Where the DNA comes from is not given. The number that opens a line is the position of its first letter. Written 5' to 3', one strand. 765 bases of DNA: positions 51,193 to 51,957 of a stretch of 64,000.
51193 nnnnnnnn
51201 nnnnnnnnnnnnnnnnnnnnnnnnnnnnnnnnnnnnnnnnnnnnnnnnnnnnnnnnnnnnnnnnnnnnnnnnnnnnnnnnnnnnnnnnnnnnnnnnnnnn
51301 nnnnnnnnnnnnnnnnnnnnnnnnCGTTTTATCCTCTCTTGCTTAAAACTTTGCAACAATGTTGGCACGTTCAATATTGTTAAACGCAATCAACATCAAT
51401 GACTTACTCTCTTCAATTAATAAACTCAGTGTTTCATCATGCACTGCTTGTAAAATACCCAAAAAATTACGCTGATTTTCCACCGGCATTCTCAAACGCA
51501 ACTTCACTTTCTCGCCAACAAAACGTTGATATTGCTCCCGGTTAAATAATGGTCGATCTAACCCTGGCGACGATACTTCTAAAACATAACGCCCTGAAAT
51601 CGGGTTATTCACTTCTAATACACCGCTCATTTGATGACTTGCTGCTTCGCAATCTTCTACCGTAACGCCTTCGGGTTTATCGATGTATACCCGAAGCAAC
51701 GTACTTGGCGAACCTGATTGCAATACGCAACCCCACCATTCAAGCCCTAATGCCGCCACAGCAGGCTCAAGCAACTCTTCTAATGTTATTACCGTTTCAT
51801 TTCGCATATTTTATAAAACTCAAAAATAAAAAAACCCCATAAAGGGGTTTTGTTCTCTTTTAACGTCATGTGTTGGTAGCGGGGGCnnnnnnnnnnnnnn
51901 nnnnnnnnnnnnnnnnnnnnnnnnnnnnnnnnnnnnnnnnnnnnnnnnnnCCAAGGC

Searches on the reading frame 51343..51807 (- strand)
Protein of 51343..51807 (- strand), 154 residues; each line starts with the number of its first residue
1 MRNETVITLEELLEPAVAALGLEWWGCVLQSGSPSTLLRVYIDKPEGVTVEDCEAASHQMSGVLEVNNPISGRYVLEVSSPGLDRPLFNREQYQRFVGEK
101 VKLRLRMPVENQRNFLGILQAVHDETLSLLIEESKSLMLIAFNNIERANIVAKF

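Call 45: search_protein_families(library=ncbifam, proteins=[window:51343-51807:-], max_evalue=1e-10)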
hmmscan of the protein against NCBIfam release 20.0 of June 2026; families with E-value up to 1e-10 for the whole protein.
window:51343-51807:- (154 aa): 22 families
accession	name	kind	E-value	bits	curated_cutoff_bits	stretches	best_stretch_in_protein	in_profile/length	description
NF000927.0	PRK00092.1-1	equivalog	9.9e-55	184.8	162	1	8-154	7-151/151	ribosome maturation factor RimP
NF011233.0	PRK14640.1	equivalog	4.8e-42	143.5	268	1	9-154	8-151/152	hypothetical protein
NF011224.0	PRK14631.1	equivalog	3.2e-38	131.3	228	1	6-151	7-171/174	ribosome maturation factor RimP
NF000929.0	PRK00092.2-1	equivalog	1.1e-36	126.2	147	1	8-153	2-145/153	ribosome maturation factor RimP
NF000931.0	PRK00092.2-3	equivalog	1.1e-32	113.2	293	1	7-152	6-157/196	ribosome maturation factor RimP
NF000932.0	PRK00092.2-5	equivalog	2e-30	106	185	1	8-151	21-165/200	ribosome maturation factor RimP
NF000934.0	PRK00092.3-1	equivalog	8.7e-30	104.1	175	1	3-149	4-148/153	ribosome maturation factor RimP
NF000928.0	PRK00092.1-2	equivalog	5.9e-29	101.1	163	1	4-134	4-136/158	ribosome maturation factor RimP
NF011226.0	PRK14633.1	equivalog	2.2e-28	99.1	205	1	9-147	6-142/150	ribosome maturation factor RimP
NF011225.0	PRK14632.1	equivalog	1.2e-27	96.8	226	1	9-150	10-159/172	ribosome maturation factor RimP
NF011241.0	PRK14647.1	equivalog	2.2e-27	95.7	210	1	3-151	4-156/159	ribosome maturation factor RimP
NF011229.0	PRK14636.1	equivalog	9.9e-26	90.6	230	1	8-151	6-150/176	ribosome maturation protein RimP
NF000933.0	PRK00092.2-6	equivalog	2.1e-24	86.7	375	1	31-151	50-175/260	ribosome maturation factor RimP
NF011232.0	PRK14639.1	equivalog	2.4e-24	86.3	193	1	17-149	8-136/141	ribosome maturation factor RimP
NF000930.0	PRK00092.2-2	equivalog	1.2e-22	80.6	150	1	5-150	5-149/179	ribosome maturation factor RimP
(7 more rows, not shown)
